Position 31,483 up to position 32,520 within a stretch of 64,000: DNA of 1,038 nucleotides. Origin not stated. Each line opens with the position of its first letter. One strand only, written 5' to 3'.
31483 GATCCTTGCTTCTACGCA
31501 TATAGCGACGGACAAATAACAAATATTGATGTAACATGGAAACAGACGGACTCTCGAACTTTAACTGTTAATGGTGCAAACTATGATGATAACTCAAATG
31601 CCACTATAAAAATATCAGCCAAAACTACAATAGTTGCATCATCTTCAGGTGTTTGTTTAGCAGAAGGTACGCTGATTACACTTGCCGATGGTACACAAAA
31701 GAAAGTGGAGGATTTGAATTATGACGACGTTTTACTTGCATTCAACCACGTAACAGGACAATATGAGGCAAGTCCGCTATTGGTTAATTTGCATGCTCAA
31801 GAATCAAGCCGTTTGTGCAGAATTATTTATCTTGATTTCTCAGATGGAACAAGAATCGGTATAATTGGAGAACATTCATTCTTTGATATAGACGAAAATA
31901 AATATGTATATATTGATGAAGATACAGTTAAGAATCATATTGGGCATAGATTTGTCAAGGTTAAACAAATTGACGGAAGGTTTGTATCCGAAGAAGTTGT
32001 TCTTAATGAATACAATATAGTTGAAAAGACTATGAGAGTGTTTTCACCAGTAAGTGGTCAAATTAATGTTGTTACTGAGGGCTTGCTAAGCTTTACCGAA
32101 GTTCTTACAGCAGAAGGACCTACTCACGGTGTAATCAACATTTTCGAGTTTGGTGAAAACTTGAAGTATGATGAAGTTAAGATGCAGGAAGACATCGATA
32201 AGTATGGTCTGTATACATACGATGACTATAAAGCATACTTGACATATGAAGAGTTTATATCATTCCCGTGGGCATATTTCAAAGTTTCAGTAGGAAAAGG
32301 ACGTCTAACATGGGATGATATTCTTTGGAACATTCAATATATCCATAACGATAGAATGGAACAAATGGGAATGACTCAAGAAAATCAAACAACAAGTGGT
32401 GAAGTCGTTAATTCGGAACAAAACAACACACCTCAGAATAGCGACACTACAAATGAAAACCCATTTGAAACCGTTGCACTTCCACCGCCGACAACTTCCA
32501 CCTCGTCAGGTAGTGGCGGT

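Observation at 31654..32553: C-terminal Hint (bacterial intein-like) domain plus 67-aa low-complexity tail on the giant adhesin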

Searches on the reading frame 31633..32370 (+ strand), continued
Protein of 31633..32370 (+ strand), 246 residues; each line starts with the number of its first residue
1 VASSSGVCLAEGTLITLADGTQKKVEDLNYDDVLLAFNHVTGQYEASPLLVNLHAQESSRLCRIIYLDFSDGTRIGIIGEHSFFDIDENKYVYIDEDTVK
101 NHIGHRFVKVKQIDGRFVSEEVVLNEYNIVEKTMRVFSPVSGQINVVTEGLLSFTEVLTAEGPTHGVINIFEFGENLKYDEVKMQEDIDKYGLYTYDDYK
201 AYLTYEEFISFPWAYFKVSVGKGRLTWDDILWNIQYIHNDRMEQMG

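Call 35: find_related_loci(query=A3, collection=genome_contigs, flank=6000)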
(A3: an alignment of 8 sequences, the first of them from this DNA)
Query A3 (246 aa) in genome_contigs; peptide patterns used: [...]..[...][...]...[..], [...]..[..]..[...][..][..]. (x = any residue, [..] = any of these).
526 stretches matched a pattern; 378 encode a relative of the query (tblastn E <= 1e-3); the best 80 are kept; 80 distinct loci.
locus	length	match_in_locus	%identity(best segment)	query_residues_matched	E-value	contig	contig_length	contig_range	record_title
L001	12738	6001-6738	68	2-244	7e-112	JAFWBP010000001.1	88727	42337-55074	MAG: Clostridia bacterium isolate RGIG5591 Sheep_Colon.Co__c151790, whole genome shotgun sequence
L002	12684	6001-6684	56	5-237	2e-83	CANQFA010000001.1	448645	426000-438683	MAG: uncultured Clostridia bacterium isolate Lapin-002__bin116 genome assembly, contig: Lapin-002__NODE_3_length_448645_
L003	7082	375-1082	48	8-245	5e-75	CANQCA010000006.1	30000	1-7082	MAG: uncultured Clostridia bacterium isolate Lapin-002__bin90 genome assembly, contig: Lapin-002__NODE_1994_length_30000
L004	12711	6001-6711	48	5-242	2e-73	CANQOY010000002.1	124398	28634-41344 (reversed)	MAG: uncultured Clostridia bacterium isolate Lapin-032__bin2 genome assembly, contig: Lapin-032__NODE_229_length_124398_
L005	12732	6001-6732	50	1-246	3e-73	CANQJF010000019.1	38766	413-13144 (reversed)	MAG: uncultured Clostridia bacterium isolate Lapin-032__bin107 genome assembly, contig: Lapin-032__NODE_1727_length_3876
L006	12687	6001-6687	49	7-237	1e-72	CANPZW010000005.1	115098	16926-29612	MAG: uncultured Clostridia bacterium isolate Lapin-001__bin88 genome assembly, contig: Lapin-001__NODE_215_length_115098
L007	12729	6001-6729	48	1-245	2e-72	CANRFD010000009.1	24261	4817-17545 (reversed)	MAG: uncultured Clostridia bacterium isolate Lapin-023__bin67 genome assembly, contig: Lapin-023__NODE_2770_length_24261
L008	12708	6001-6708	49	8-245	7e-72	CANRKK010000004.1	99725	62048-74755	MAG: uncultured Clostridia bacterium isolate Lapin-021__bin90 genome assembly, contig: Lapin-021__NODE_240_length_99725_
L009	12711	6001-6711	47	1-239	4e-72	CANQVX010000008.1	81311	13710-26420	MAG: uncultured Bacilli bacterium isolate Lapin-014__bin57 genome assembly, contig: Lapin-014__NODE_163_length_81311_cov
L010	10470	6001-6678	51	2-231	2e-70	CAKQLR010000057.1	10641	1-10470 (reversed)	MAG: uncultured Clostridia bacterium isolate REFINED_METABAT215_TOP10_CONTIGS_1500_ASSEMBLY_K77_MERGED__Hadza_MoBio_hadz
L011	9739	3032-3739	50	1-238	4e-69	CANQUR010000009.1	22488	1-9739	MAG: uncultured Clostridia bacterium isolate Lapin-032__bin29 genome assembly, contig: Lapin-032__NODE_3552_length_22488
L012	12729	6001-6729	48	1-245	5e-69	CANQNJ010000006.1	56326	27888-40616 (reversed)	MAG: uncultured Clostridia bacterium isolate Lapin-012__bin45 genome assembly, contig: Lapin-012__NODE_1048_length_56326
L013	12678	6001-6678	48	8-242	4e-68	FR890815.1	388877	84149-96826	Staphylococcus sp. CAG:324 genomic scaffold, scf15, whole genome shotgun sequence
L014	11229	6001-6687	49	7-237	1e-67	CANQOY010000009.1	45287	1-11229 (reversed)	MAG: uncultured Clostridia bacterium isolate Lapin-032__bin2 genome assembly, contig: Lapin-032__NODE_1384_length_45287_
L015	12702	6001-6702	48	1-236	9e-67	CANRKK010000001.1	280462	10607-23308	MAG: uncultured Clostridia bacterium isolate Lapin-021__bin90 genome assembly, contig: Lapin-021__NODE_10_length_280462_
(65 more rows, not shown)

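Call 52: list_cluster_members(proteins=[P0055, P0062, P0081, P0099, P0132, P0027, P0048, P0058, P0111, P0103])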
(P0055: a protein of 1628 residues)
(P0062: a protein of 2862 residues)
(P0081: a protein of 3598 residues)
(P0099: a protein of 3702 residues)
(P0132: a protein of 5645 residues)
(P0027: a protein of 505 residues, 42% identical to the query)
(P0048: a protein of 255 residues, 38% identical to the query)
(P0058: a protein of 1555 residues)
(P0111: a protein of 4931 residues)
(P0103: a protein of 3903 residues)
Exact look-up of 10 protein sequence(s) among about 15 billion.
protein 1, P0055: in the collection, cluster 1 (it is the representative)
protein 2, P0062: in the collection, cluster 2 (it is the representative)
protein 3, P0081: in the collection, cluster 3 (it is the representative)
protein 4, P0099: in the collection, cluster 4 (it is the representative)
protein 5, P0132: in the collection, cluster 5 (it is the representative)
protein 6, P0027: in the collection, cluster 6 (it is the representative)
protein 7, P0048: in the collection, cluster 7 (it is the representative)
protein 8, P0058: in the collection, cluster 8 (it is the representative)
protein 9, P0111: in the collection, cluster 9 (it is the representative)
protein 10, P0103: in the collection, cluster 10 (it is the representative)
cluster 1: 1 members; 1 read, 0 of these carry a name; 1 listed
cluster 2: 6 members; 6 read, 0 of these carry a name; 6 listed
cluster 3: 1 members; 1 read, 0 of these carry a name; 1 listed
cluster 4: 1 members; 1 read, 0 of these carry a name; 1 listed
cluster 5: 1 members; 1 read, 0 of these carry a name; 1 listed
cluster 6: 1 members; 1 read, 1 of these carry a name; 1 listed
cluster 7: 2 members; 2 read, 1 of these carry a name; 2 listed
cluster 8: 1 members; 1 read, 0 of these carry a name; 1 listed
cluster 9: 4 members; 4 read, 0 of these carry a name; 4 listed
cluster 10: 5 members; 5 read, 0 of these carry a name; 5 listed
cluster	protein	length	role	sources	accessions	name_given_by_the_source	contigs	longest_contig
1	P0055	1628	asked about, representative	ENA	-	-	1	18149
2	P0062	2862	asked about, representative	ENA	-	-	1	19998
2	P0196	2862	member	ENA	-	-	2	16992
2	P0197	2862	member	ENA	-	-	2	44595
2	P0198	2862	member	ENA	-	-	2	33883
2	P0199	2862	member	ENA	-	-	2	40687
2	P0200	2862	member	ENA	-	-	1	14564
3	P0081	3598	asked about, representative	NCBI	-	-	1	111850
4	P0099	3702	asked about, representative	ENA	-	-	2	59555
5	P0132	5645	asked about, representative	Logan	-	-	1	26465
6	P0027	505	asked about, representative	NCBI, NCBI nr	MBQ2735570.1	MAG: hypothetical protein IJF33_07025, partial [Clostridia bacterium] | hypothetical protein [Clostridia bacterium]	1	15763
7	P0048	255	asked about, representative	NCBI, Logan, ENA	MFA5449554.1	MAG: hypothetical protein WC292_03855 [Clostridia bacterium]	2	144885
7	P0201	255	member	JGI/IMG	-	-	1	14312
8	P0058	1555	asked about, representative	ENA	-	-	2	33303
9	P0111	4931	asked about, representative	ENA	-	-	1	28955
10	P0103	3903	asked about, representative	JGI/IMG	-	-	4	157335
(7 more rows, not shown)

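Call 53: search_protein_families(library=pfam, proteins=[P0055, P0057, P0061, P0072, P0078, P0084, P0091], max_evalue=0.0001)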
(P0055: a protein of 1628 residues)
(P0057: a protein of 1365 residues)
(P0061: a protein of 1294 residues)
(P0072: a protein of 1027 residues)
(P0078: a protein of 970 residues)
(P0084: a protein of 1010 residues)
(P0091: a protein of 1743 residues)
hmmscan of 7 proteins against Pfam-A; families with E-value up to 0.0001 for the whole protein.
P0055 (1628 aa): 1 family
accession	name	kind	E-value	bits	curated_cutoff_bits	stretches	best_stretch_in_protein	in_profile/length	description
PF09479.16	Flg_new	-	1.7e-17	63.7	27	1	663-743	1-64/65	Listeria-Bacteroides repeat domain (List_Bact_rpt)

P0057 (1365 aa): 0 families

P0061 (1294 aa): 2 families
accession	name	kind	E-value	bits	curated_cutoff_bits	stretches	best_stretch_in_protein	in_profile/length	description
PF09479.16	Flg_new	-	1.5e-12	47.8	27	1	632-705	2-65/65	Listeria-Bacteroides repeat domain (List_Bact_rpt)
PF01079.26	Hint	-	1.9e-05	24.8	29.7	1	1054-1189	7-145/213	Hint module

P0072 (1027 aa): 1 family
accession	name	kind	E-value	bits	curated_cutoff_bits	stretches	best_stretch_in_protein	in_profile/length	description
PF09479.16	Flg_new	-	1e-05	26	27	0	610-697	1-65/65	Listeria-Bacteroides repeat domain (List_Bact_rpt)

P0078 (970 aa): 0 families

P0084 (1010 aa): 0 families

P0091 (1743 aa): 2 families
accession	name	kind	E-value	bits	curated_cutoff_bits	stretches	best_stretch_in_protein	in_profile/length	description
PF09479.16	Flg_new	-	5.9e-130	423.9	27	14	839-906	1-65/65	Listeria-Bacteroides repeat domain (List_Bact_rpt)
PF18998.6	Flg_new_2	-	2.3e-18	66.4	23.6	0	1309-1356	21-72/73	Divergent InlB B-repeat domain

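Call 77: find_encoding_contigs(protein=P0058, flank=10000, max_places=1)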
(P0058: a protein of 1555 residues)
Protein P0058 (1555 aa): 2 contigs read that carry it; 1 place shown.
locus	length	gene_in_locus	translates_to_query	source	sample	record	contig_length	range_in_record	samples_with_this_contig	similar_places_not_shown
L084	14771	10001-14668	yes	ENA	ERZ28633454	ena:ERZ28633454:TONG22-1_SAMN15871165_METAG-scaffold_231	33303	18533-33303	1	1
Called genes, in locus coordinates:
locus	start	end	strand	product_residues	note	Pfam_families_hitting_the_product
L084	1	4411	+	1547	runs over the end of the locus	PF19135:DUF5818 (faint), PF20578:aBig_2 (weak), PF23150:CFAP61_dimer (faint)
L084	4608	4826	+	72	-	PF12844:HTH_19, PF13560:HTH_31, PF01381:HTH_3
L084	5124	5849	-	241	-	PF01975:SurE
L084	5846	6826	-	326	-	PF01368:DHH, PF02272:DHHA1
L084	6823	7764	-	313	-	PF01368:DHH, PF02272:DHHA1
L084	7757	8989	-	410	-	PF01966:HD, PF13286:HD_assoc (faint)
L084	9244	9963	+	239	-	-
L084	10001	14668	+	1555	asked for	PF09479:Flg_new (faint)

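Call 78: find_encoding_contigs(protein=P0055, flank=10000, max_places=1)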
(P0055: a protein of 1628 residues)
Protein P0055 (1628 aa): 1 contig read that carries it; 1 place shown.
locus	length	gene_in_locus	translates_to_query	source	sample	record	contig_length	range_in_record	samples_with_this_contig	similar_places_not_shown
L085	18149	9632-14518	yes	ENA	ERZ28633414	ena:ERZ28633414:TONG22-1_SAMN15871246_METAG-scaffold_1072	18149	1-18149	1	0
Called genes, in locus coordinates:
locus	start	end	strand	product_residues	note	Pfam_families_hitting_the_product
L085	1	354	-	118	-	?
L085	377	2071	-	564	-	PF02776:TPP_enzyme_N, PF00205:TPP_enzyme_M, PF02775:TPP_enzyme_C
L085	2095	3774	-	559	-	PF00682:HMGL-like, PF22615:IPMS_D2, PF08502:LeuA_dimer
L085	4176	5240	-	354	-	PF01063:Aminotran_4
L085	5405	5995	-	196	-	PF18306:LDcluster4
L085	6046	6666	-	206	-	PF03358:FMN_red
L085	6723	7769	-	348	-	PF00730:HhH-GPD, PF00633:HHH, PF14815:NUDIX_4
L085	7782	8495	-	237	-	-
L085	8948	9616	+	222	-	-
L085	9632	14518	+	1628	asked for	PF09479:Flg_new (weak)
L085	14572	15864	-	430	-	-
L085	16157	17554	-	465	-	PF03572:Peptidase_S41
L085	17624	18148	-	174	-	?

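Call 79: find_encoding_contigs(protein=P0071, flank=10000, max_places=1)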
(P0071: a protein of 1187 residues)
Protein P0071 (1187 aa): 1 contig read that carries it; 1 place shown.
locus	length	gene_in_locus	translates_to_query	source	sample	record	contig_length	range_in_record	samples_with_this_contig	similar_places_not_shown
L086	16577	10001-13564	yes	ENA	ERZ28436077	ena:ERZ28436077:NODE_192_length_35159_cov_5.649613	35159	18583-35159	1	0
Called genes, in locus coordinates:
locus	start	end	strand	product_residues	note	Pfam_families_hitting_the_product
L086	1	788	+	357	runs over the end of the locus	PF04230:PS_pyruv_trans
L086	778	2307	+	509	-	PF01943:Polysacc_synt (weak)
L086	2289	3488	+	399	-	PF00037:Fer4 (faint), PF12838:Fer4_7, PF13187:Fer4_9 (weak), PF14697:Fer4_21 (weak), PF04432:FrhB_FdhB_C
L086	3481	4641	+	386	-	PF14907:NTP_transf_5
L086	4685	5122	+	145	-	-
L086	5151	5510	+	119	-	-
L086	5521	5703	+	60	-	-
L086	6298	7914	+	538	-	-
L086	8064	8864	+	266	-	-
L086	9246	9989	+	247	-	-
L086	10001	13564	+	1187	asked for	-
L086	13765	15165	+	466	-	PF05133:SPP1_portal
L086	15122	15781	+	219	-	PF04233:Phage_Mu_F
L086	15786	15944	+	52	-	-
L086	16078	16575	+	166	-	?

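Call 80: find_encoding_contigs(protein=P0101, flank=10000, max_places=1)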
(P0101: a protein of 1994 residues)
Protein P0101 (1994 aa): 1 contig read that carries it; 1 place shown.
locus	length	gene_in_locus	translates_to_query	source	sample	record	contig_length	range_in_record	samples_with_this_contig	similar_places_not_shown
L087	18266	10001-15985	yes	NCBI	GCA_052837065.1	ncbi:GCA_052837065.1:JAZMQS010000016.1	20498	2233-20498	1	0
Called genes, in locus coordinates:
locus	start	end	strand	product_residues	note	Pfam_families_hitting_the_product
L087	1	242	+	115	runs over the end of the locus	-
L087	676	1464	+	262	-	-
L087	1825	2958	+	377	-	PF01381:HTH_3, PF12844:HTH_19, PF13560:HTH_31, PF13428:TPR_14 (faint), PF07719:TPR_2 (faint), PF00515:TPR_1 (faint)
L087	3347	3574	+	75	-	-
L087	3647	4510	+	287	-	PF00149:Metallophos, PF12850:Metallophos_2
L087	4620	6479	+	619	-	PF08124:Lyase_8_N, PF02278:Lyase_8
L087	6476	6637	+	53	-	-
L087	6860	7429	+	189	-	PF13240:Zn_Ribbon_1 (weak), PF13248:Zn_ribbon_3 (weak), PF09685:MamF_MmsF (weak)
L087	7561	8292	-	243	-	PF01061:ABC2_membrane, PF12698:ABC2_membrane_3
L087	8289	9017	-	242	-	PF00005:ABC_tran, PF13304:AAA_21 (weak)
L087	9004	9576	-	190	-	PF13305:TetR_C_33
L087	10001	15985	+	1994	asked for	PF09479:Flg_new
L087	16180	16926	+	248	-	PF00106:adh_short, PF01370:Epimerase (weak), PF08659:KR, PF23441:SDR, PF13561:adh_short_C2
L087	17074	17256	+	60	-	-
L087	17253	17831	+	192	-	PF06414:Zeta_toxin (faint)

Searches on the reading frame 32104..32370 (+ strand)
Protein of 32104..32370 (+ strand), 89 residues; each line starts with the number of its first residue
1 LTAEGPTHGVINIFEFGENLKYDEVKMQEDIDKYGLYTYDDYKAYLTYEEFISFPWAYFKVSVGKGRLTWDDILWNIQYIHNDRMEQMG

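Call 44: predict_structure(alignment_id=A4)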
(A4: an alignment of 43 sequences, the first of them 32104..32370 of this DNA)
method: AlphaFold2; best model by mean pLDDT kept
length: 89 residues; sequences in the alignment: 43
mean_pLDDT: 86.1   pTM: 0.74
mean pLDDT of the five models: 86.1, 85.1, 83.5, 83.5, 80.8
residues with pLDDT >= 90: 55; 70-90: 20; 50-70: 9; < 50: 5
segments of 3 or more residues with pLDDT < 50: 1-5
pLDDT, mean of each block of 10 residues (from residue 1): 51 85 94 98 95 94 93 90 72
secondary structure, 60 per line:
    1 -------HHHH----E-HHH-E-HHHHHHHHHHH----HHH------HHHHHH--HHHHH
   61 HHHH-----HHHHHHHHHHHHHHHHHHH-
elements in order: H8-11 H24-34 H48-53 H56-64 H70-88

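Call 47: fold_search(model_id=the predicted structure, library=pdb)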
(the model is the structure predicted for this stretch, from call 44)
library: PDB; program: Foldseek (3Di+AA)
matches with E <= 10: 0; with E <= 0.001: 0
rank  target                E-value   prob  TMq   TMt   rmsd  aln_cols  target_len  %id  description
